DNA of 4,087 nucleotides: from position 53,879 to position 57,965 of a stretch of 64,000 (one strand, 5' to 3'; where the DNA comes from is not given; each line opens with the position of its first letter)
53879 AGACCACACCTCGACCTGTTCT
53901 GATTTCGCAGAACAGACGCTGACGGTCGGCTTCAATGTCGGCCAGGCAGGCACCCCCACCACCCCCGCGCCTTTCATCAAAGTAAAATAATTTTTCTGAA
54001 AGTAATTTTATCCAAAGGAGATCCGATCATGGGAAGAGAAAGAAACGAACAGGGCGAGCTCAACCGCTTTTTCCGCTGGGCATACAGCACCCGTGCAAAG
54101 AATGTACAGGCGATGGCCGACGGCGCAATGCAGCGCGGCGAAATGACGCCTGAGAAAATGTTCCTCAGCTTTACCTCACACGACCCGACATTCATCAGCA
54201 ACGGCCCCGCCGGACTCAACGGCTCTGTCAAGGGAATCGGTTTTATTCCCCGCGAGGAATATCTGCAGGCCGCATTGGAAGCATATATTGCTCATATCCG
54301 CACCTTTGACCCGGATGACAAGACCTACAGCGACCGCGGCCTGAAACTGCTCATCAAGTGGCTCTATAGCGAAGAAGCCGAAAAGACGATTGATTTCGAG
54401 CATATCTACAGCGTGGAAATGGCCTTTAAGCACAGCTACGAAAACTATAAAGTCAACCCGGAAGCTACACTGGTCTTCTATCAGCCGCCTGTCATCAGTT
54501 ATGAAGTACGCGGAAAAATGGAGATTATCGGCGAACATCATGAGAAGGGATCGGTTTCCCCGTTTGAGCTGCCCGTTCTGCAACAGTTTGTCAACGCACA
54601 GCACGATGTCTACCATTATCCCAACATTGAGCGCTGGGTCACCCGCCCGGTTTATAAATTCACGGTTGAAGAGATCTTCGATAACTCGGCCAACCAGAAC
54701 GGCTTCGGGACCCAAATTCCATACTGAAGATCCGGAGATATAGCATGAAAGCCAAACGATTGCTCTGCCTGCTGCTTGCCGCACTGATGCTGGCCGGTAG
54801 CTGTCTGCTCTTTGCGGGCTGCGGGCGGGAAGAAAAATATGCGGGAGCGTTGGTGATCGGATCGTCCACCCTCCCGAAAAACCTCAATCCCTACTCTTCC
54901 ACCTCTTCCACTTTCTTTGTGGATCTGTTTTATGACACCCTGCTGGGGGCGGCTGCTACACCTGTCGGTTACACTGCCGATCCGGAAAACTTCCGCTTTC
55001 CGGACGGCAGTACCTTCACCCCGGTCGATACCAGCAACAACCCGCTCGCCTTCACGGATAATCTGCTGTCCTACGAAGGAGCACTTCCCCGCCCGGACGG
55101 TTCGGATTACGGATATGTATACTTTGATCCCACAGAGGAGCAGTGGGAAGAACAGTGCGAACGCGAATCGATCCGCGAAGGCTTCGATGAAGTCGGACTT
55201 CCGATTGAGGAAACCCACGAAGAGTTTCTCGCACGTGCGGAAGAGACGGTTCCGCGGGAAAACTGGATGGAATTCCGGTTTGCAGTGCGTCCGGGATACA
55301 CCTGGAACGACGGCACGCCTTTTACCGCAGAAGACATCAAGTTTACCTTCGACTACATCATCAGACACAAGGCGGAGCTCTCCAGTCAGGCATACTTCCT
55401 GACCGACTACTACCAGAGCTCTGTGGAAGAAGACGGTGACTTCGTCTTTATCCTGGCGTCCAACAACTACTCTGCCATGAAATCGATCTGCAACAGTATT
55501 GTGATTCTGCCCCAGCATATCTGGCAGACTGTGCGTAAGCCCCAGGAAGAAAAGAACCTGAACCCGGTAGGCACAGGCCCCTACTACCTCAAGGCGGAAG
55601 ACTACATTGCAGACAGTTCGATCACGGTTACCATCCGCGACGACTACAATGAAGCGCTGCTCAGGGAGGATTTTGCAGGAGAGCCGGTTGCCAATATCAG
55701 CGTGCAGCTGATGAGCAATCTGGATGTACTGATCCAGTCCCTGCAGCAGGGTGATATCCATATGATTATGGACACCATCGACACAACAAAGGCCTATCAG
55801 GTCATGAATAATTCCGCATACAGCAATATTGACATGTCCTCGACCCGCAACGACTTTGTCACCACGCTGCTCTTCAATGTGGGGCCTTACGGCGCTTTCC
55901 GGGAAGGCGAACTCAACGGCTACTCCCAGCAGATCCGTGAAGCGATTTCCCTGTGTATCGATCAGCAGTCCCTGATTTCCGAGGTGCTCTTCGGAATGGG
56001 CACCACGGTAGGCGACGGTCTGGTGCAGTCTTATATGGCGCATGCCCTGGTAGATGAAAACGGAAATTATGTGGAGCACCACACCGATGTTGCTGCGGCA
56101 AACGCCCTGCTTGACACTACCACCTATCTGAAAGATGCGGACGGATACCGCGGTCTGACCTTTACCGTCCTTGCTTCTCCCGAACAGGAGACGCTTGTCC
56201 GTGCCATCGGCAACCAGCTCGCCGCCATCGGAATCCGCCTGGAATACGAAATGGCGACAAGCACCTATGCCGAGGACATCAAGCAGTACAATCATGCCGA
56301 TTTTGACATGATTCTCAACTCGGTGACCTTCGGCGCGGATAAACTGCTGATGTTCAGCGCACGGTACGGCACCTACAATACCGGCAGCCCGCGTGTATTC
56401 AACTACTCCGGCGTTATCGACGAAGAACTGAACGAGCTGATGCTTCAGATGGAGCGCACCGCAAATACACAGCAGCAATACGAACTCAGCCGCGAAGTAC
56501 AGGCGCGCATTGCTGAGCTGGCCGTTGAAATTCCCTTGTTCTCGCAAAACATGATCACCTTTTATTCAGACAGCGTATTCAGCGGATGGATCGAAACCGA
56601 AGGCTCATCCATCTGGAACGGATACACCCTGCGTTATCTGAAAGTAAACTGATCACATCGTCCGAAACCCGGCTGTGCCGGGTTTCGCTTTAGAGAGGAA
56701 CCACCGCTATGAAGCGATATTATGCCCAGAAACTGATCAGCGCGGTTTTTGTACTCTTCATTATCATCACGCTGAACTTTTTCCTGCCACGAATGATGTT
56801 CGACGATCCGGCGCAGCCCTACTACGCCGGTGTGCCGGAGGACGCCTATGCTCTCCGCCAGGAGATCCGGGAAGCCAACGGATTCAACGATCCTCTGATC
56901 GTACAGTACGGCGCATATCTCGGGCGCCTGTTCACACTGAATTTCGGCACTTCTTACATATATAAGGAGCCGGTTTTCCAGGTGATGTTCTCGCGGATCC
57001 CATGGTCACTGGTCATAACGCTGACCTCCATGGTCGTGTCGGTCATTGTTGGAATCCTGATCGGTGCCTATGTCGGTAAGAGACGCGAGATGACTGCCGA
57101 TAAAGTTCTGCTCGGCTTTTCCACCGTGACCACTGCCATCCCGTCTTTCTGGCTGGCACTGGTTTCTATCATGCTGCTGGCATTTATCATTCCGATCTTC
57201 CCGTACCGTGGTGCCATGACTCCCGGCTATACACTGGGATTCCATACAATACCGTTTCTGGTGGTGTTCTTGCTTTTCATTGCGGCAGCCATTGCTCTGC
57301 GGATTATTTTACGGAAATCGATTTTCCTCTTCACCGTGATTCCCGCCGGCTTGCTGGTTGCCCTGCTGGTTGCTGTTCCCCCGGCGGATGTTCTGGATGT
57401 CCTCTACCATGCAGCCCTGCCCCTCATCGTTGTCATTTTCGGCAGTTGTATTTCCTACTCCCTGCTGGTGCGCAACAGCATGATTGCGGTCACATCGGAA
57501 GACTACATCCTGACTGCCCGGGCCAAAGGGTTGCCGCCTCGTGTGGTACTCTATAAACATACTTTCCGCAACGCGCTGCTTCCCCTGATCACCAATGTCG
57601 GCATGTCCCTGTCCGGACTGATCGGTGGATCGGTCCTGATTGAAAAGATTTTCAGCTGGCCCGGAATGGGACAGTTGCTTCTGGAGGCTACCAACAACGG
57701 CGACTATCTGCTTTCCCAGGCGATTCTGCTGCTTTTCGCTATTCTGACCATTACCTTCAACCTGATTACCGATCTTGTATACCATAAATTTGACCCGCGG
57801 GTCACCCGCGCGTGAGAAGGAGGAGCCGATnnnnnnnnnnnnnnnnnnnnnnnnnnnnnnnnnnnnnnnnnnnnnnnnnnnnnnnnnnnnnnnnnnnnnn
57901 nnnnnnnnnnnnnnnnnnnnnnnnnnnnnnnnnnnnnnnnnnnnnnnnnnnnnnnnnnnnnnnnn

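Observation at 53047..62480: Nine-gene operon: family-5 ABC importer bracketed by lipocalin-like lipoproteins and a Cys-rich/ChuX-like protein, a candidate tetrapyrrole or metal-chelate acquisition system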

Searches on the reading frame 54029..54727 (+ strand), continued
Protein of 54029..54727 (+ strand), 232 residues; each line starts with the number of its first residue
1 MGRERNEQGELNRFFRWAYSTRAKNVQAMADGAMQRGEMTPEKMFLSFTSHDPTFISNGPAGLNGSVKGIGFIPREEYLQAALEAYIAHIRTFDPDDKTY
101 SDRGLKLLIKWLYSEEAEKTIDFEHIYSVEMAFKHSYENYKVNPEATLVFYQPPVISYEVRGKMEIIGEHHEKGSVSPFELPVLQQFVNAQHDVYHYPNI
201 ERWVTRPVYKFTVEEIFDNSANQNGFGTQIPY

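Call 76: search_protein_families(library=ncbifam, proteins=[L038:9266-11308:+, L038:11152-13119:+, L006:7980-9443:+, L005:13492-13872:+, L005:13888-14400:+, L005:14613-15260:+], max_evalue=0.00001)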
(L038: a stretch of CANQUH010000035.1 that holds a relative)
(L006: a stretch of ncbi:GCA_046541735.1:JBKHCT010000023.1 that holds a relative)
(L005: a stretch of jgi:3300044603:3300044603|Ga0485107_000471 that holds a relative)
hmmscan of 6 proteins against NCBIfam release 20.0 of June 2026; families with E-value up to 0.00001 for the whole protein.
L038:9266-11308:+ (680 aa): 184 families (the best 25 are shown)
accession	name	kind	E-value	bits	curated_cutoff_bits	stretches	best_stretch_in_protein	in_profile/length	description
TIGR02857.1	CydD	equivalog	1.7e-114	383.7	435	1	35-552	4-527/529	thiol reductant ABC exporter subunit CydD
NF008379.0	PRK11174.1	equivalog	2.3e-88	297.3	684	1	20-584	4-586/588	heme ABC transporter permease/ATP-binding protein CydD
TIGR02203.1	MsbA_lipidA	equivalog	7.7e-80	269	602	1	66-582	46-569/572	lipid A export permease/ATP-binding protein MsbA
NF008381.0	PRK11176.1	equivalog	1.7e-67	228.2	867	1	81-582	72-579/582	lipid A ABC transporter ATP-binding protein/permease MsbA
NF008364.0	PRK11160.1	equivalog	3.4e-65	220.7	630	1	46-581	34-574/575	heme ABC transporter ATP-binding protein/permease CydC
NF045513.1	HepA_fam_ABC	equivalog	3.8e-61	207.3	725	1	87-575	112-602/610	heterocyst formation ABC transporter subunit HepA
TIGR02204.1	MsbA_rel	hypoth_equivalog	7.7e-59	199.8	780.4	1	27-579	11-572/576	ABC transporter, permease/ATP-binding protein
TIGR02868.1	CydC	equivalog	9.1e-59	199.5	329.05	1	107-542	86-530/530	thiol reductant ABC exporter subunit CydC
TIGR01846.1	type_I_sec_HlyB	subfamily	2.1e-58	198.2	725.55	1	166-583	268-693/694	type I secretion system permease/ATPase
NF010178.0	PRK13657.1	equivalog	3.1e-56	191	733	1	347-582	334-570/588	glucan ABC transporter ATP-binding protein/ permease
TIGR03797.1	NHLM_micro_ABC2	equivalog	3.6e-56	191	709.4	1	34-582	144-685/686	NHLP bacteriocin export ABC transporter permease/ATPase subunit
TIGR00958.1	3a01208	subfamily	3.3e-55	187.6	874.6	1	24-578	151-710/711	antigen peptide transporter 2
NF008056.1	PRK10790.1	equivalog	6.9e-55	186.6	746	1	36-583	25-576/584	SmdB family multidrug efflux ABC transporter permease/ATP-binding protein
NF052233.1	CphA_assoc_ABC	equivalog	2.5e-54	184.9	880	1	102-585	258-746/766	cyanophycin metabolism-associated ABC transporter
TIGR03796.1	NHLM_micro_ABC1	equivalog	1.6e-52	178.7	853.3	1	347-578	477-708/710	NHLP family bacteriocin export ABC transporter peptidase/permease/ATPase subunit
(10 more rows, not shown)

L038:11152-13119:+ (655 aa): 184 families (the best 25 are shown)
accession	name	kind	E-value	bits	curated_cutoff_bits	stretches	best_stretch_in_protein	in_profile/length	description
TIGR02868.1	CydC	equivalog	1.2e-92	311.3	329.05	1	83-595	14-529/530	thiol reductant ABC exporter subunit CydC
NF008364.0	PRK11160.1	equivalog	3.3e-92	309.9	630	1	81-617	21-556/575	heme ABC transporter ATP-binding protein/permease CydC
TIGR02857.1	CydD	equivalog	3.4e-83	280.4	435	1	87-606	8-527/529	thiol reductant ABC exporter subunit CydD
TIGR02203.1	MsbA_lipidA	equivalog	4.7e-80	269.7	602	1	123-616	56-549/572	lipid A export permease/ATP-binding protein MsbA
NF045513.1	HepA_fam_ABC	equivalog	1.3e-75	255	725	1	123-616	96-589/610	heterocyst formation ABC transporter subunit HepA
TIGR02204.1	MsbA_rel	hypoth_equivalog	2.8e-75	254.1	780.4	1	134-616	70-555/576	ABC transporter, permease/ATP-binding protein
TIGR03375.1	type_I_sec_LssB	subfamily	6e-74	249.6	693.1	1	175-613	241-679/696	type I secretion system permease/ATPase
NF008381.0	PRK11176.1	equivalog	7.5e-68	229.3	867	1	123-617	66-560/582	lipid A ABC transporter ATP-binding protein/permease MsbA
NF052233.1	CphA_assoc_ABC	equivalog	7.5e-66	222.9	880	1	127-637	235-740/766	cyanophycin metabolism-associated ABC transporter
TIGR01846.1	type_I_sec_HlyB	subfamily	3.6e-65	220.6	725.55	1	152-617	209-673/694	type I secretion system permease/ATPase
TIGR01842.1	type_I_sec_PrtD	subfamily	4.1e-65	220.4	510.15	1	124-615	48-533/544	type I secretion system permease/ATPase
NF008055.0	PRK10789.1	equivalog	1.9e-63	214.9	845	1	127-618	62-553/590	SmdA family multidrug ABC transporter permease/ATP-binding protein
NF008379.0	PRK11174.1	equivalog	2.2e-63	214.9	684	1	123-616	64-564/588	heme ABC transporter permease/ATP-binding protein CydD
NF010178.0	PRK13657.1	equivalog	8.8e-62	209.3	733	1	309-618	241-552/588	glucan ABC transporter ATP-binding protein/ permease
TIGR01193.1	bacteriocin_ABC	subfamily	2e-60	205.1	523.85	1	239-618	310-691/708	peptide cleavage/export ABC transporter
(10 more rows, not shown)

L006:7980-9443:+ (487 aa): 8 families
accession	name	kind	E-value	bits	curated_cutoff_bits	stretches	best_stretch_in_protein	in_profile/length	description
TIGR01979.1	sufS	subfamily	1.3e-36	126.3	475.1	1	28-393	16-364/403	SufS family cysteine desulfurase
TIGR01977.1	am_tr_V_EF2568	hypoth_equivalog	1.2e-21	77.2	377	1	129-391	85-338/376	cysteine desulfurase family protein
NF006791.0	PRK09295.1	equivalog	4.2e-20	72.2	661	1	126-392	109-366/406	cysteine desulfurase SufS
NF041166.1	f2_encap_cargo1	exception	2.5e-17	63.2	800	1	71-391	286-587/623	family 2A encapsulin nanocompartment cargo protein cysteine desulfurase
NF008126.0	PRK10874.1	equivalog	4.8e-17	62.2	607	1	59-392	48-360/401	cysteine desulfurase CsdA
TIGR03392.1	FeS_syn_CsdA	equivalog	2.7e-16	59.7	493.6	1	59-392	45-357/398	cysteine desulfurase CsdA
NF040779.1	Sec_lyase_SclA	exception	8.2e-11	41.4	525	1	133-392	88-339/378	selenocysteine lyase SclA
TIGR01976.1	am_tr_V_VC1184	hypoth_equivalog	1.7e-08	34.2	352.35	1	128-260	104-231/401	cysteine desulfurase-like protein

L005:13492-13872:+ (126 aa): 0 families

L005:13888-14400:+ (170 aa): 0 families

L005:14613-15260:+ (215 aa): 0 families

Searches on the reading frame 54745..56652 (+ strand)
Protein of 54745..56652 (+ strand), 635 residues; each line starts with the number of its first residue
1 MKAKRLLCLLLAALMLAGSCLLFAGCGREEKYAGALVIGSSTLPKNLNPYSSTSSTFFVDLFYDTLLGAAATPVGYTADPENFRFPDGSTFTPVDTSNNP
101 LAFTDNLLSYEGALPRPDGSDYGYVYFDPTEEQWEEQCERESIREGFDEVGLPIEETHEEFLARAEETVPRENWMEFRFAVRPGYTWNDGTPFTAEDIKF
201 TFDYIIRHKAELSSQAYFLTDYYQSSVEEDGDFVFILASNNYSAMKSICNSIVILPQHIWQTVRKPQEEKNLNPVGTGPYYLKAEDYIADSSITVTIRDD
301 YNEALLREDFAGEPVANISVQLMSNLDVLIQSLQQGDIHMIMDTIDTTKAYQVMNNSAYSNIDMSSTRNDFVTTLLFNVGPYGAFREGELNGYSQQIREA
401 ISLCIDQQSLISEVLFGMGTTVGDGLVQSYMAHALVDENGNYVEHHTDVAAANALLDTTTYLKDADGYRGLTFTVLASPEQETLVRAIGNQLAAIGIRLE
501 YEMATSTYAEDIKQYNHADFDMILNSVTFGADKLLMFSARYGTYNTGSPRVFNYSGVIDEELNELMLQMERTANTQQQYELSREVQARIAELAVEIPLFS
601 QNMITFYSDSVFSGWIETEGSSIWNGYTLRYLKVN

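Call 3: search_protein_families(library=pfam, proteins=[window:54745-56652:+], max_evalue=0.1)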
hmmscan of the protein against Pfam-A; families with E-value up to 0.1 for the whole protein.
window:54745-56652:+ (635 aa): 1 family
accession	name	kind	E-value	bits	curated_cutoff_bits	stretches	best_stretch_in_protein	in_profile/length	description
PF00496.27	SBP_bac_5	-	1.1e-39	137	32.4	1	170-530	12-349/368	Bacterial extracellular solute-binding proteins, family 5 Middle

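Call 4: search_protein_families(library=ncbifam, proteins=[window:54745-56652:+], max_evalue=0.1)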
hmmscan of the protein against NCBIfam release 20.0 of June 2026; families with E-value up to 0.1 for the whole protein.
window:54745-56652:+ (635 aa): 5 families
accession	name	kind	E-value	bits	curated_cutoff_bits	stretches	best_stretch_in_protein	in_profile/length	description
TIGR04028.1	SBP_KPN_01854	hypoth_equivalog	3.8e-22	78.5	468.5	1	172-603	57-482/509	TIGR04028 family ABC transporter substrate-binding protein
TIGR02294.1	nickel_nikA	equivalog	3.9e-16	58.7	393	1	176-611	64-483/501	nickel ABC transporter substrate-binding protein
NF045467.1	Opp4A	equivalog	9.8e-15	53.8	650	2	271-611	204-538/556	oligopeptide ABC transporter substrate-binding protein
NF045468.1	Opp5A_nikA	equivalog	4e-14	52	600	1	142-611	39-469/488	nickel ABC transporter substrate-binding protein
NF047575.1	opine_bind_CntA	exception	5e-07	28.6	800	1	176-603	93-507/535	staphylopine-dependent metal ABC transporter substrate-binding lipoprotein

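Call 8: search_solved_structures(query=window:54745-56652:+, max_evalue=0.001)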
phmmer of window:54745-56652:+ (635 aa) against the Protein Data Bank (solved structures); distinct sequences matched with E-value up to 0.001: 30.
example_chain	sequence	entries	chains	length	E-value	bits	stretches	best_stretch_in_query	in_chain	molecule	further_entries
6lzu_A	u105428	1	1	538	2e-22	82.7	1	166-632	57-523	Peptide ABC transporter, periplasmic peptide-binding protein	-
7ebm_A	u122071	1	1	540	2.9e-22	82.1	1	167-632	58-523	Peptide ABC transporter, periplasmic peptide-binding protein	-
6lzt_A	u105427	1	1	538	3.2e-22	82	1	167-632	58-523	Peptide ABC transporter, periplasmic peptide-binding protein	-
5yqw_A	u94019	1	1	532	3.4e-22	81.9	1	166-632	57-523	Peptide ABC transporter, periplasmic peptide-binding protein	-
6lzq_A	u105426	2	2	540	3.6e-22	81.8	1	167-632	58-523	Peptide ABC transporter, periplasmic peptide-binding protein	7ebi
6lzv_A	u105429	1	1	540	5e-22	81.3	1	166-632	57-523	Peptide ABC transporter, periplasmic peptide-binding protein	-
1zty_A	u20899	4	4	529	1e-21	80.3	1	168-632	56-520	Chitin Oligosaccharide Binding Protein | Peptide ABC transporter, periplasmic peptide-binding protein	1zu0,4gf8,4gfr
8i5j_A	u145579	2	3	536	1.1e-21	80.2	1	169-632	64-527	ABC transporter substrate-binding protein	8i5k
6lzw_A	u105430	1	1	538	2.7e-21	78.9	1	166-619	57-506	Peptide ABC transporter, periplasmic peptide-binding protein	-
5isu_A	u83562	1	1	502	3.1e-17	65.5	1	175-612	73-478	Lmo0135 protein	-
4pft_A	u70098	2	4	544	1.1e-16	63.7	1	153-616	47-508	ABC transporter substrate-binding protein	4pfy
1vr5_A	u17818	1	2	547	1.1e-16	63.7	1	153-616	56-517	oligopeptide ABC transporter, periplasmic oligopeptide-binding protein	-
7z8e_A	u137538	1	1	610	1.4e-12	50.1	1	178-344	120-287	ABC transporter substrate-binding protein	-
6hlx_A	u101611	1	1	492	3.1e-12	49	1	163-578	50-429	AgaA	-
4pfu_A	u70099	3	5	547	1.1e-11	47.2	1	176-284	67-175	ABC transporter substrate-binding protein | Mannoside ABC transport system, sugar-binding protein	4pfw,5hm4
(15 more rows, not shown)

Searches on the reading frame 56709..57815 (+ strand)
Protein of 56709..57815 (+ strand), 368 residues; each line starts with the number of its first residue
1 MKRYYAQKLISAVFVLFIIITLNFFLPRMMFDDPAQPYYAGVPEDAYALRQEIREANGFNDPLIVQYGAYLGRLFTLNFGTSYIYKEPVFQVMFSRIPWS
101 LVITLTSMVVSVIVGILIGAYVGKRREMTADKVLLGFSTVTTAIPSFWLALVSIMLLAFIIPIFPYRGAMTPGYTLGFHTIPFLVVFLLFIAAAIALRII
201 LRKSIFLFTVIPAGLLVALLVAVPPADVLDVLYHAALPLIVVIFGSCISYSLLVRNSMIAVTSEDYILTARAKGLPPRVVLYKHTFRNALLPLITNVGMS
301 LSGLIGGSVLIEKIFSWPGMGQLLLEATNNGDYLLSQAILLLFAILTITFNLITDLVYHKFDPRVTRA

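Call 3: search_protein_families(library=pfam, proteins=[window:56709-57815:+], max_evalue=0.1)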
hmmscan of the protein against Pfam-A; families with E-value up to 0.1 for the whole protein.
window:56709-57815:+ (368 aa): 3 families
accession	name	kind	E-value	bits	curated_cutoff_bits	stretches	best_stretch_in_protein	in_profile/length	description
PF00528.27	BPD_transp_1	-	1.8e-35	122.8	26.4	2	196-366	15-183/184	Binding-protein-dependent transport system inner membrane component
PF19300.4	BPD_transp_1_N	-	3.3e-06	27.7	23.8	1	1-102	1-112/114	Binding-prot-dependent transport system membrane comp, N-term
PF20295.4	MC8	-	0.097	13.3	25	0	322-357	10-45/48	ABC-three component (ABC-3C) system Middle Component 8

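Call 4: search_protein_families(library=ncbifam, proteins=[window:56709-57815:+], max_evalue=0.1)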
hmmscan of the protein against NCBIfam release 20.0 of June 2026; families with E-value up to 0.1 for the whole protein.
window:56709-57815:+ (368 aa): 19 families
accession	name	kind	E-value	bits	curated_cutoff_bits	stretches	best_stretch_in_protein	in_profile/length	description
NF045470.1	Opp2B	equivalog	3.1e-70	236.7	350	2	224-365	158-299/300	nickel ABC transporter permease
NF045472.1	Opp4B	equivalog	7.6e-66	222.6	450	2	228-365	181-318/319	oligopeptide ABC transporter permease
NF045469.1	Opp1B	equivalog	3.6e-62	210.6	380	2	198-365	133-306/307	nickel/cobalt ABC transporter permease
TIGR02789.1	nickel_nikB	equivalog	1.5e-58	198.6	447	2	199-367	133-308/314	nickel ABC transporter permease subunit NikB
NF007677.0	PRK10352.1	equivalog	7.2e-51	173.1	433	2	229-367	170-308/314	nickel ABC transporter permease subunit NikB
NF007008.0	PRK09471.1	equivalog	2.2e-48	165.3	388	2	234-365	173-304/306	oligopeptide ABC transporter permease OppB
NF045471.1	Opp3B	equivalog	4.8e-48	164.1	480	2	215-365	152-302/308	oligopeptide ABC transporter permease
NF011661.0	PRK15081.1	equivalog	8.5e-47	160.1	463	2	250-365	188-303/306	glutathione ABC transporter permease GsiC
NF008161.0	PRK10914.1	equivalog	2.9e-40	138.5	590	2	215-366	185-336/339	dipeptide ABC transporter permease DppB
NF011712.0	PRK15133.1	subfamily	1.2e-32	113.3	445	2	213-365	205-359/364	microcin C ABC transporter permease YejB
NF043081.1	MMSYN1_0165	equivalog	2.5e-29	102.5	350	2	235-366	253-385/388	oligopeptide ABC transporter permease OppB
NF011690.0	PRK15110.1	equivalog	8.8e-29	100.9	432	2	228-357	176-305/321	putrescine export ABC transporter permease SapB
NF045474.1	Opp2C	equivalog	1.8e-08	34.3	300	2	239-322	106-185/236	nickel transporter permease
NF045476.1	Opp4C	equivalog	6.1e-07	29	350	2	205-321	116-222/278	oligopeptide ABC transporter permease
NF045473.1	Opp1C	equivalog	7.7e-05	22.2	350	2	239-321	134-212/267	nickel/cobalt ABC transporter permease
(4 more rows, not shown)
